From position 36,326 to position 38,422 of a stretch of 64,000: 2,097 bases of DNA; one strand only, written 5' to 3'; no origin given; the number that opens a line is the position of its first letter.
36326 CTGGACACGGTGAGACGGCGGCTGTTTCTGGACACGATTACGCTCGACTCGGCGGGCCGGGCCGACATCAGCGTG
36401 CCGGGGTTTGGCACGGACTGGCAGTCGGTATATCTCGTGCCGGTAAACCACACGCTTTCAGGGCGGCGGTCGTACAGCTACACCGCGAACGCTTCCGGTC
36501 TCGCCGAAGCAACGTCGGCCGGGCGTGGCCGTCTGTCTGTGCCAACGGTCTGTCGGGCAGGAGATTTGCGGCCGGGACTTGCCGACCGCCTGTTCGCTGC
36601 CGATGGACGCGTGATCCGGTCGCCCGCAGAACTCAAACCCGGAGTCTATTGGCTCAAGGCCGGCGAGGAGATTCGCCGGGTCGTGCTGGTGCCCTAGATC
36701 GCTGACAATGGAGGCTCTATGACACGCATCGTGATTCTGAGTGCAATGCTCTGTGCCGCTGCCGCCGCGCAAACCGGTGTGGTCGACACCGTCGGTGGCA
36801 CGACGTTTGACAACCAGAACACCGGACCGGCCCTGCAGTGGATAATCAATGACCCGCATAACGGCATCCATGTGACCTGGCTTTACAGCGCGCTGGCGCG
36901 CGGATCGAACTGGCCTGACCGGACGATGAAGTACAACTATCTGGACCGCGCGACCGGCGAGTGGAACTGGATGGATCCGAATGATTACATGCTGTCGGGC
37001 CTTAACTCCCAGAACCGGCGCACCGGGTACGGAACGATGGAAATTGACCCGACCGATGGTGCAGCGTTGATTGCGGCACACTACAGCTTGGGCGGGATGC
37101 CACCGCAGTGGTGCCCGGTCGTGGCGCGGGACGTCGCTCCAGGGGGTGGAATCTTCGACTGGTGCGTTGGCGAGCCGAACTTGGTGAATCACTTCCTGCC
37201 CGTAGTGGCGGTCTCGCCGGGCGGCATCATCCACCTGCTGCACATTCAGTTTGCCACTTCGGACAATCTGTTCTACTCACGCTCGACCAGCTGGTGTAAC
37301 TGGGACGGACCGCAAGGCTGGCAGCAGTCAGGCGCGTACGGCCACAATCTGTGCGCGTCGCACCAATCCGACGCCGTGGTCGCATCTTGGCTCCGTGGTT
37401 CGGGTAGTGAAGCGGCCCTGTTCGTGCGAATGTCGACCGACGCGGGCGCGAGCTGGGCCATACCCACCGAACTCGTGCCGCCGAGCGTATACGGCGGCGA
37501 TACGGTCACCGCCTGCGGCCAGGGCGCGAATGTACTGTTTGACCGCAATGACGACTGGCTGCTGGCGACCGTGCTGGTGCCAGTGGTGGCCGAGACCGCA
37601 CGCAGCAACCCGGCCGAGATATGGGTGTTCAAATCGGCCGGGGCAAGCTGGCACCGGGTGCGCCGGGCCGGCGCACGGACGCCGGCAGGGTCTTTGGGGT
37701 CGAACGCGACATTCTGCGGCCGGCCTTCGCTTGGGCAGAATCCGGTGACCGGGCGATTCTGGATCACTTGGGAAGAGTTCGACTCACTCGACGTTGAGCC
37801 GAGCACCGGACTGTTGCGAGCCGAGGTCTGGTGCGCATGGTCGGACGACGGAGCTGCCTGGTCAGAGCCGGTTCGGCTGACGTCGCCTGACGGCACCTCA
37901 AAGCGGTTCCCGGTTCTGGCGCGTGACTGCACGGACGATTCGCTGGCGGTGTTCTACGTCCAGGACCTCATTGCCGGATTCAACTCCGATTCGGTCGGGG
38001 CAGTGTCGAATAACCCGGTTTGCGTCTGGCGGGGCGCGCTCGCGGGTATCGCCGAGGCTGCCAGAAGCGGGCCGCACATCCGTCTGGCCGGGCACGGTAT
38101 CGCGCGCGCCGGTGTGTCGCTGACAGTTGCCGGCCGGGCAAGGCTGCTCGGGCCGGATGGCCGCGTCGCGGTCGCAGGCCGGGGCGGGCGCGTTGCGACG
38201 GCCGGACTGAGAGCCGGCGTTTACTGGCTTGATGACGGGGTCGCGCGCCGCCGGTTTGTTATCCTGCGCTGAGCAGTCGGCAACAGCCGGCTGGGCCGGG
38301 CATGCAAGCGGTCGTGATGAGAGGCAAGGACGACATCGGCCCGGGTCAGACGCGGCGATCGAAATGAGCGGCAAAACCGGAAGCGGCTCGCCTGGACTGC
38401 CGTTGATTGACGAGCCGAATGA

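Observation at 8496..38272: A secretome island of six large hydrolases, all with signal peptides, carrying two distinct flavours of C-terminal sorting tail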

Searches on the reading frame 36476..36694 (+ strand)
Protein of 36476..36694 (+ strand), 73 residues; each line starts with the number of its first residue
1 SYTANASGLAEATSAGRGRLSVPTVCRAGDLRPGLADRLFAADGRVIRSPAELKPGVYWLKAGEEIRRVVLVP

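Call 7: search_protein_families(library=ncbifam, proteins=[window:36476-36694:+], max_evalue=10)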
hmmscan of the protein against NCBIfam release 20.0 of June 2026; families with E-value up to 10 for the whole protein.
seq(73 aa): 1 family
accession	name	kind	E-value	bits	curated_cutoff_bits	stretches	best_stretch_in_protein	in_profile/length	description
NF053538.1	DixhxACActTsKce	equivalog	0.25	10.3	430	1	14-52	234-274/310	3,5-dioxohexanoate:acetyl-CoA acetone transferase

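Call 8: search_protein_families(library=pfam, proteins=[window:36476-36694:+], max_evalue=10)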
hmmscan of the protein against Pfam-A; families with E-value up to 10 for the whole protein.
seq(73 aa): 0 families

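Call 35: predict_structure(alignment_id=A4)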
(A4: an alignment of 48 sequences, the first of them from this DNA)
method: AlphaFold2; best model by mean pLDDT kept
length: 71 residues; sequences in the alignment: 48
mean_pLDDT: 74.5   pTM: 0.57
mean pLDDT of the five models: 74.5, 73.8, 73.6, 73.4, 71.5
residues with pLDDT >= 90: 15; 70-90: 34; 50-70: 6; < 50: 16
segments of 3 or more residues with pLDDT < 50: 1-16
pLDDT, mean of each block of 10 residues (from residue 1): 43 51 82 79 87 90 88 85
secondary structure, 60 per line:
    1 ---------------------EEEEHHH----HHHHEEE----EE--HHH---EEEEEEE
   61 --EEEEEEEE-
elements in order: E22-25 H33-36 E37-39 E54-60 E63-70
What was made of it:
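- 36542..36694 (+): Shortest compact CTD, 8-residue-spacer class, 51 aa (PTVCRAG.....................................). AF2 model has pLDDT 74.5 and 5 strands (call 35).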

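Call 37: fold_search(model_id=the predicted structure, library=pdb)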
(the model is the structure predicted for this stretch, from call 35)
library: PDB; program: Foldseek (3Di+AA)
matches with E <= 10: 437; with E <= 0.001: 0
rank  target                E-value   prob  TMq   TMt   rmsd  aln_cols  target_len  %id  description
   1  9f7g_A                4.1e-01  0.15  0.27  0.12   5.8        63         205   21  Nocardioides diDNase bound to deoxy-pGG (released 2024-12-04)
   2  3gzk                  5.0e-01  0.84  0.41  0.06   2.1        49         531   22  Structure of A. Acidocaldarius Cellulase CelA (released 2009-10-13)
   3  3ez8                  5.0e-01  0.82  0.42  0.06   2.2        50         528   22  Crystal Structure of endoglucanase Cel9A from the thermoacidophilic Alicyclobacillus acidocaldarius (released 2009-08-04)
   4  5kue                  5.0e-01  0.63  0.39  0.31   2.6        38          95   13  Human SeMet incorporated I141M/L146M mitochondrial calcium uniporter (residues 72-189) crystal structure with magnesium (released 2016-09-07)
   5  3rx5_A                5.7e-01  0.80  0.41  0.06   2.1        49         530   22  structure of AaCel9A in complex with cellotriose-like isofagomine (released 2011-08-24)
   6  5e2j_A                6.5e-01  0.82  0.42  0.06   2.1        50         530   22  Crystal structure of single mutant thermostable endoglucanase (D468A) from Alicyclobacillus acidocaldarius (released 2016-02-03)
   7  5kug                  6.5e-01  0.57  0.39  0.31   2.6        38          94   13  Human mitochondrial calcium uniporter (residues 72-189) crystal structure with lithium (released 2016-09-07)
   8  8urg                  9.7e-01  0.44  0.39  0.31   2.6        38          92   13  Human mitochondrial calcium uniporter crystal structure (residues 74-165 resolved) with lithium (released 2025-01-22)
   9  4xtb                  9.7e-01  0.44  0.39  0.27   2.6        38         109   13  Crystal structure of the N-terminal domain of the human mitochondrial calcium uniporter (released 2015-09-16)
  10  4pav_D                1.0e+00  0.11  0.29  0.21   5.4        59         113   12  Structure of hypothetical protein SA1046 from S. aureus. (released 2015-05-06)
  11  5e2j_B                1.1e+00  0.66  0.42  0.06   2.1        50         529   22  Crystal structure of single mutant thermostable endoglucanase (D468A) from Alicyclobacillus acidocaldarius (released 2016-02-03)
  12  6jg0                  1.1e+00  0.41  0.40  0.13   2.6        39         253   13  Crystal structure of the N-terminal domain single mutant (S92E) of the human mitochondrial calcium uniporter fused with  (released 2020-02-19)
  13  4pav_E                1.1e+00  0.09  0.28  0.18   5.5        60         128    7  Structure of hypothetical protein SA1046 from S. aureus. (released 2015-05-06)
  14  5ffl                  1.3e+00  0.04  0.17  0.11   5.8        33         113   24  Crystal structure of mouse CD300lf at 1.6 Angstroms resolution. (released 2016-08-31)
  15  4s3p_A                1.4e+00  0.13  0.30  0.04   6.1        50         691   18  Amylomaltase MalQ from Escherichia coli, apo structure (released 2015-07-08)
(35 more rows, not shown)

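Call 39: search_protein_representatives(alignment_id=A4)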
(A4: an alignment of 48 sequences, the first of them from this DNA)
Query: 48 sequences, 72 profile positions. Proteins with E-value up to 0.001 (for the whole library): 2222; up to 1e-10: 18; up to 1e-30: 0. The best 150 are listed.
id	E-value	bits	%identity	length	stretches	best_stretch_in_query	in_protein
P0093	1.3e-18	82.4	-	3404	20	27-62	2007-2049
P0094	4.0e-18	80.9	-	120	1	2-72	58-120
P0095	4.4e-17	77.5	-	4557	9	26-59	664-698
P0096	6.7e-16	73.7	-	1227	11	25-48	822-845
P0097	1.1e-13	66.6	-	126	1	9-72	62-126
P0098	1.3e-13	66.5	-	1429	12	24-70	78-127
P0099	1.6e-13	66.1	-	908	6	11-70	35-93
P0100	4.0e-13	64.8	-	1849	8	34-61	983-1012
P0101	3.6e-12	61.8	-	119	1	2-72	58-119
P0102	5.3e-12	61.2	-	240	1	6-71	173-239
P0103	1.6e-11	59.7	-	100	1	10-72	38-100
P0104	2.3e-11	59.2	-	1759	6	28-58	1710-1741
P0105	2.9e-11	58.9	-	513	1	10-72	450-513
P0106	3.3e-11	58.7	-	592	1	4-70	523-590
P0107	5.3e-11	58.0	-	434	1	6-72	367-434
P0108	5.3e-11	58.0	-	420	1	4-72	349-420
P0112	1.5e-10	56.6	-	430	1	2-72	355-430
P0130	6.2e-10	54.6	-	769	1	5-72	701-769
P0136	1.0e-09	53.9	-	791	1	8-71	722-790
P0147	2.1e-09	52.9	-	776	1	5-72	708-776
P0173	4.5e-09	51.9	-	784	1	7-72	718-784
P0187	7.2e-09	51.2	-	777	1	8-72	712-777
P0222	1.5e-08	50.2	-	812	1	2-72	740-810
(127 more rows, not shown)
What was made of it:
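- There are 2,222 cluster representatives at E<=1e-3 (call 39). The tail HMM also picks up internal 'YD..GR' repeats in unrelated giant proteins (call 39).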

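Call 42: search_protein_families(library=ncbifam, proteins=[P0130, P0136, P0147, P0173, P0187, P0222, P0107, P0108, P0112, P0105], max_evalue=0.1)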
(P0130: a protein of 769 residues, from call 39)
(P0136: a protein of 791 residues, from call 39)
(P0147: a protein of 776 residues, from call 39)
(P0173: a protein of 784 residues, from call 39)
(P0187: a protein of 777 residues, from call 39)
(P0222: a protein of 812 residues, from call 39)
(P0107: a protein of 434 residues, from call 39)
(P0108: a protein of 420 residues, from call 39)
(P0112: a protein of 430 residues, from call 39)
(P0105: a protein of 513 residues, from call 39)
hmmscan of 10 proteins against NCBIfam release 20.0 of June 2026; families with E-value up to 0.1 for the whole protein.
P0130 (769 aa): 9 families
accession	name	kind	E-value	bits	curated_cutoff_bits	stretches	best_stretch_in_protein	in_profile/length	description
TIGR03866.1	PQQ_ABC_repeats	subfamily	1.9e-36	125.7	287.3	4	126-324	4-205/310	PQQ-dependent catabolism-associated beta-propeller protein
TIGR02276.1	beta_rpt_yvtn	repeat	4.1e-25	87.5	27.85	2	502-532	3-33/42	beta-propeller repeat protein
NF052280.1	7_blade_YncE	equivalog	8e-24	84.1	400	4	45-220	137-315/338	7-bladed beta-propeller protein YncE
NF048007.1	MmpL3Stblzr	equivalog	5.2e-13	48.9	600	2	466-683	108-330/366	MmpL3/TtfA transport complex stabilizer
NF052340.1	hydrazine_beta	equivalog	5.5e-12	45.4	560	3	591-678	47-134/372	hydrazine synthase subunit beta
NF052342.1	hydrazine_BC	exception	6.1e-10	37.9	1250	1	472-617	62-212/690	hydrazine synthase subunit beta-gamma fusion subunit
NF052460.1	L-NosZ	equivalog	5.1e-08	31.9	700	1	46-188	54-200/480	clade III lactonase-type nitrous-oxide reductase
TIGR03907.1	QH_beta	equivalog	3.2e-05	23.2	223.2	0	596-662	260-325/338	quinohemoprotein amine dehydrogenase subunit beta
NF053768.1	CIS12_fam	equivalog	0.073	11.7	860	0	96-193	61-157/715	CIS12 family contractile injection system protein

P0136 (791 aa): 5 families
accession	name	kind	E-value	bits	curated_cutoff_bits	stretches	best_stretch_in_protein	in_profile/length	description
TIGR03866.1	PQQ_ABC_repeats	subfamily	1.8e-12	47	287.3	2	563-691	6-134/310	PQQ-dependent catabolism-associated beta-propeller protein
NF052280.1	7_blade_YncE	equivalog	3.1e-10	39.4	400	1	206-281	217-291/338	7-bladed beta-propeller protein YncE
TIGR02276.1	beta_rpt_yvtn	repeat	0.0056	16.6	27.85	0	124-155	4-31/42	beta-propeller repeat protein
TIGR04183.1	Por_Secre_tail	domain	0.017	15.1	23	1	735-780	16-64/72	T9SS type A sorting domain-containing protein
TIGR03907.1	QH_beta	equivalog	0.018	14.2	223.2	0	531-590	8-67/338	quinohemoprotein amine dehydrogenase subunit beta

P0147 (776 aa): 3 families
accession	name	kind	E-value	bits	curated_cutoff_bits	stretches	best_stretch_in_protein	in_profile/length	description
NF052280.1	7_blade_YncE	equivalog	5.4e-16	58.3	400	2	81-166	227-315/338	7-bladed beta-propeller protein YncE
TIGR03866.1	PQQ_ABC_repeats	subfamily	4.4e-09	35.8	287.3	1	80-186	9-117/310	PQQ-dependent catabolism-associated beta-propeller protein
TIGR04183.1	Por_Secre_tail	domain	0.0022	18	23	1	728-775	20-72/72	T9SS type A sorting domain-containing protein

P0173 (784 aa): 12 families
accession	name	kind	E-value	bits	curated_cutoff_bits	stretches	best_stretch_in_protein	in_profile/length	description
TIGR03866.1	PQQ_ABC_repeats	subfamily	8.4e-43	146.6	287.3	4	496-609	20-132/310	PQQ-dependent catabolism-associated beta-propeller protein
TIGR02276.1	beta_rpt_yvtn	repeat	6.3e-41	138.1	27.85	4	528-567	3-42/42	beta-propeller repeat protein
NF052280.1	7_blade_YncE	equivalog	5.5e-39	133.9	400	4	222-450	78-315/338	7-bladed beta-propeller protein YncE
NF052340.1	hydrazine_beta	equivalog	2e-18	66.6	560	2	404-515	45-159/372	hydrazine synthase subunit beta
NF048007.1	MmpL3Stblzr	equivalog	3.4e-13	49.5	600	4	196-374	155-331/366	MmpL3/TtfA transport complex stabilizer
NF052342.1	hydrazine_BC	exception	3.6e-11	42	1250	2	403-517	50-167/690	hydrazine synthase subunit beta-gamma fusion subunit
NF052460.1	L-NosZ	equivalog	1.6e-08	33.5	700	1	407-597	58-254/480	clade III lactonase-type nitrous-oxide reductase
TIGR03907.1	QH_beta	equivalog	5.4e-05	22.5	223.2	0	39-77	287-325/338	quinohemoprotein amine dehydrogenase subunit beta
TIGR02658.1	TTQ_MADH_Hv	equivalog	6e-05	22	454.45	0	247-270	287-310/358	methylamine dehydrogenase (amicyanin) large subunit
NF008258.1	PRK11028.1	equivalog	0.00043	19.5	370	1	430-590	32-207/330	6-phosphogluconolactonase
NF035926.1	scyF_NHL_VPEP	equivalog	0.00099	18.3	350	0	354-435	105-193/376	scytonemin biosynthesis PEP-CTERM protein ScyF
TIGR04183.1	Por_Secre_tail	domain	0.001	19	23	1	739-782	23-71/72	T9SS type A sorting domain-containing protein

P0187 (777 aa): 11 families
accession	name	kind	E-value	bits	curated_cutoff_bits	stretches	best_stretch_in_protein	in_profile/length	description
TIGR02276.1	beta_rpt_yvtn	repeat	3.1e-80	263.9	27.85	12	304-340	4-40/42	beta-propeller repeat protein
TIGR03866.1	PQQ_ABC_repeats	subfamily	7.5e-58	196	287.3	4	508-634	5-131/310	PQQ-dependent catabolism-associated beta-propeller protein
NF052280.1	7_blade_YncE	equivalog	1e-34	119.9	400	4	429-580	137-293/338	7-bladed beta-propeller protein YncE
NF052340.1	hydrazine_beta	equivalog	1.6e-30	106.4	560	4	598-699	45-148/372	hydrazine synthase subunit beta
NF048007.1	MmpL3Stblzr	equivalog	5.2e-17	62.1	600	4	258-406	190-339/366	MmpL3/TtfA transport complex stabilizer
NF052342.1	hydrazine_BC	exception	2.6e-16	58.9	1250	5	546-661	41-158/690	hydrazine synthase subunit beta-gamma fusion subunit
NF008258.1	PRK11028.1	equivalog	3.2e-07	29.8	370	0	290-323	174-207/330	6-phosphogluconolactonase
NF052460.1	L-NosZ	equivalog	6.1e-07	28.3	700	1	440-646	65-276/480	clade III lactonase-type nitrous-oxide reductase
NF038117.1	choice_anch_I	subfamily_domain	2.8e-06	26.5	300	0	592-692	5-117/458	choice-of-anchor I family protein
TIGR03907.1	QH_beta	equivalog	0.00033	19.9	223.2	0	313-378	10-77/338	quinohemoprotein amine dehydrogenase subunit beta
TIGR04183.1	Por_Secre_tail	domain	0.016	15.2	23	0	732-773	23-69/72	T9SS type A sorting domain-containing protein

P0222 (812 aa): 9 families
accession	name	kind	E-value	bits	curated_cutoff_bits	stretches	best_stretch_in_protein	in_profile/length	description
TIGR02276.1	beta_rpt_yvtn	repeat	1.8e-30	104.6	27.85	3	453-490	4-41/42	beta-propeller repeat protein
TIGR03866.1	PQQ_ABC_repeats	subfamily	7.5e-30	104.1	287.3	3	80-225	20-164/310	PQQ-dependent catabolism-associated beta-propeller protein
NF052280.1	7_blade_YncE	equivalog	1.1e-22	80.3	400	4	558-708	154-305/338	7-bladed beta-propeller protein YncE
NF052340.1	hydrazine_beta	equivalog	2.5e-14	53.1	560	3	376-493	53-172/372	hydrazine synthase subunit beta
NF052460.1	L-NosZ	equivalog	1e-06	27.5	700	0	589-705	151-261/480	clade III lactonase-type nitrous-oxide reductase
NF052342.1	hydrazine_BC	exception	1.8e-06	26.4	1250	1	600-700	67-165/690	hydrazine synthase subunit beta-gamma fusion subunit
TIGR03907.1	QH_beta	equivalog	0.00017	20.8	223.2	0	62-97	35-71/338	quinohemoprotein amine dehydrogenase subunit beta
TIGR02658.1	TTQ_MADH_Hv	equivalog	0.013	14.4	454.45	0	408-529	32-154/358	methylamine dehydrogenase (amicyanin) large subunit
NF038117.1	choice_anch_I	subfamily_domain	0.023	13.5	300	0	55-92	170-208/458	choice-of-anchor I family protein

P0107 (434 aa): 7 families
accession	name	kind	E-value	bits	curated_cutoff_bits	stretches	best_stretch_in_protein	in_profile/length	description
TIGR03866.1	PQQ_ABC_repeats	subfamily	1.3e-27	96.6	287.3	3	44-160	10-128/310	PQQ-dependent catabolism-associated beta-propeller protein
TIGR02276.1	beta_rpt_yvtn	repeat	2.2e-19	69.1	27.85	1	45-81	4-40/42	beta-propeller repeat protein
NF052280.1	7_blade_YncE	equivalog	8.5e-18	64.2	400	3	29-109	254-333/338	7-bladed beta-propeller protein YncE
NF052340.1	hydrazine_beta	equivalog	3e-14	52.9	560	2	12-193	10-199/372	hydrazine synthase subunit beta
NF052342.1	hydrazine_BC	exception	3e-11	42.2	1250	2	20-136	68-187/690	hydrazine synthase subunit beta-gamma fusion subunit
NF008258.1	PRK11028.1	equivalog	3.3e-06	26.4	370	1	89-199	5-120/330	6-phosphogluconolactonase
NF035926.1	scyF_NHL_VPEP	equivalog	0.0054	15.9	350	0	295-360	162-233/376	scytonemin biosynthesis PEP-CTERM protein ScyF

P0108 (420 aa): 8 families
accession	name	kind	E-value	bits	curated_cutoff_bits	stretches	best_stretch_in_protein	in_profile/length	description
TIGR03866.1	PQQ_ABC_repeats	subfamily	6.3e-10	38.6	287.3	2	27-133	23-123/310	PQQ-dependent catabolism-associated beta-propeller protein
NF052342.1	hydrazine_BC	exception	3.3e-07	28.8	1250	1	26-147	62-178/690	hydrazine synthase subunit beta-gamma fusion subunit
TIGR04183.1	Por_Secre_tail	domain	9.6e-06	25.5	23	1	359-418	9-71/72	T9SS type A sorting domain-containing protein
NF052340.1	hydrazine_beta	equivalog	1.5e-05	24.2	560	1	26-148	56-173/372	hydrazine synthase subunit beta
TIGR02276.1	beta_rpt_yvtn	repeat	0.00013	21.9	27.85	1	272-301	3-32/42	beta-propeller repeat protein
NF052280.1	7_blade_YncE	equivalog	0.00025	20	400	1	259-321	125-186/338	7-bladed beta-propeller protein YncE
NF048007.1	MmpL3Stblzr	equivalog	0.00026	20.3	600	1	239-335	111-209/366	MmpL3/TtfA transport complex stabilizer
NF052460.1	L-NosZ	equivalog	0.021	13.4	700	0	246-304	29-86/480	clade III lactonase-type nitrous-oxide reductase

P0112 (430 aa): 7 families
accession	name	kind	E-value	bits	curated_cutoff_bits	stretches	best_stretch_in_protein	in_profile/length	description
TIGR03866.1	PQQ_ABC_repeats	subfamily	9.3e-10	38.1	287.3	2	43-153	11-121/310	PQQ-dependent catabolism-associated beta-propeller protein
TIGR02276.1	beta_rpt_yvtn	repeat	1.3e-09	37.8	27.85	1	84-123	3-42/42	beta-propeller repeat protein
NF052280.1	7_blade_YncE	equivalog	9.5e-09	34.5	400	1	38-143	178-285/338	7-bladed beta-propeller protein YncE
NF052340.1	hydrazine_beta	equivalog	3e-06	26.6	560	0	260-341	56-137/372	hydrazine synthase subunit beta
NF048007.1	MmpL3Stblzr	equivalog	0.00017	20.9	600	1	281-356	270-342/366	MmpL3/TtfA transport complex stabilizer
NF052342.1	hydrazine_BC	exception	0.0094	14.1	1250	0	259-341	61-143/690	hydrazine synthase subunit beta-gamma fusion subunit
TIGR04183.1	Por_Secre_tail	domain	0.074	13.1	23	0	381-415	23-59/72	T9SS type A sorting domain-containing protein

P0105 (513 aa): 5 families
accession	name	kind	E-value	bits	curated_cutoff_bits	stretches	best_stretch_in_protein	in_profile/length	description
TIGR03866.1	PQQ_ABC_repeats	subfamily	2.4e-07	30.1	287.3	1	250-338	12-98/310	PQQ-dependent catabolism-associated beta-propeller protein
NF052280.1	7_blade_YncE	equivalog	3.2e-07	29.5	400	0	29-190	135-300/338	7-bladed beta-propeller protein YncE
TIGR04183.1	Por_Secre_tail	domain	0.0015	18.5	23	1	468-512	23-72/72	T9SS type A sorting domain-containing protein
TIGR02276.1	beta_rpt_yvtn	repeat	0.059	13.4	27.85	0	293-319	4-30/42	beta-propeller repeat protein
NF052342.1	hydrazine_BC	exception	0.077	11.1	1250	0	198-309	47-153/690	hydrazine synthase subunit beta-gamma fusion subunit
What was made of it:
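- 8 of 10 cargo proteins score 13-25.5 bits (call 42).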

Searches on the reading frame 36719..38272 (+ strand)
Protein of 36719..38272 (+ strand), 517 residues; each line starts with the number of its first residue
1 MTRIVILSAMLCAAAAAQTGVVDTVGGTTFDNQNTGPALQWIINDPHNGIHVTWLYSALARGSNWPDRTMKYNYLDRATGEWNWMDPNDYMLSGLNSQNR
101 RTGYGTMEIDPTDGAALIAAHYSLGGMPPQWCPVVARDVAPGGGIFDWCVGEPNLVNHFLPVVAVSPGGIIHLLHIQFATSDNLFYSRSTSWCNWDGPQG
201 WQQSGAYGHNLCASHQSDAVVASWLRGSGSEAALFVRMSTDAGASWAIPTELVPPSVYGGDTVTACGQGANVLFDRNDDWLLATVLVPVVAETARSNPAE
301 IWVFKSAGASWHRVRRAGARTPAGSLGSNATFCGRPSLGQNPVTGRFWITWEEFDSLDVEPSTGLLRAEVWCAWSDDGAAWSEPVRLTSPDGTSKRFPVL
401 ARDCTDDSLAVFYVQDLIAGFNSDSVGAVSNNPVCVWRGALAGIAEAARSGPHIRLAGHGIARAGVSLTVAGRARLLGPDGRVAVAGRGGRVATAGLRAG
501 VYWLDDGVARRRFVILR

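Call 4: search_protein_families(library=pfam, proteins=[window:36719-38269:+], max_evalue=1)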
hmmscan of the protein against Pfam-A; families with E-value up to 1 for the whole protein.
window:36719-38269:+ (517 aa): 1 family
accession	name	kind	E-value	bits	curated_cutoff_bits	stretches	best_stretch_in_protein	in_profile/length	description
PF13088.12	BNR_2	-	0.00066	19.5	31.4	1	369-426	19-82/277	BNR repeat-like domain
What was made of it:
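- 36719..38272 (+): BNR/sialidase-like beta-propeller protein with signal peptide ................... Weak BNR_2 hit (call 4).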

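Call 5: search_protein_families(library=ncbifam, proteins=[window:36719-38269:+], max_evalue=1)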
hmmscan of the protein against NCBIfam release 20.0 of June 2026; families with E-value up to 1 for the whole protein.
window:36719-38269:+ (517 aa): 0 families

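Call 12: find_encoding_contigs(protein=window:36719-38272:+, flank=10000, max_places=6)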
Protein window:36719-38272:+ (517 aa): no gene with exactly this product is on record in the collection.

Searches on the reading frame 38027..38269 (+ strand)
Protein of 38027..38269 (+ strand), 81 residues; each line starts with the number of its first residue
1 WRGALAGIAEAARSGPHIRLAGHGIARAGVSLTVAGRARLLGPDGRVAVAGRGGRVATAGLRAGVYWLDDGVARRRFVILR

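Call 7: search_protein_families(library=ncbifam, proteins=[window:38027-38269:+], max_evalue=10)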
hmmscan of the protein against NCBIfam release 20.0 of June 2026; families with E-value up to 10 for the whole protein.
seq(81 aa): 0 families

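Call 8: search_protein_families(library=pfam, proteins=[window:38027-38269:+], max_evalue=10)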
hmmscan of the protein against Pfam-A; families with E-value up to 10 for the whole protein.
seq(81 aa): 0 families
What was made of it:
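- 38096..38269 (+): Compact CTD, 15-residue spacer but without the PG.ND motif (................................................). No Pfam or NCBIfam hit (calls 7, 8).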
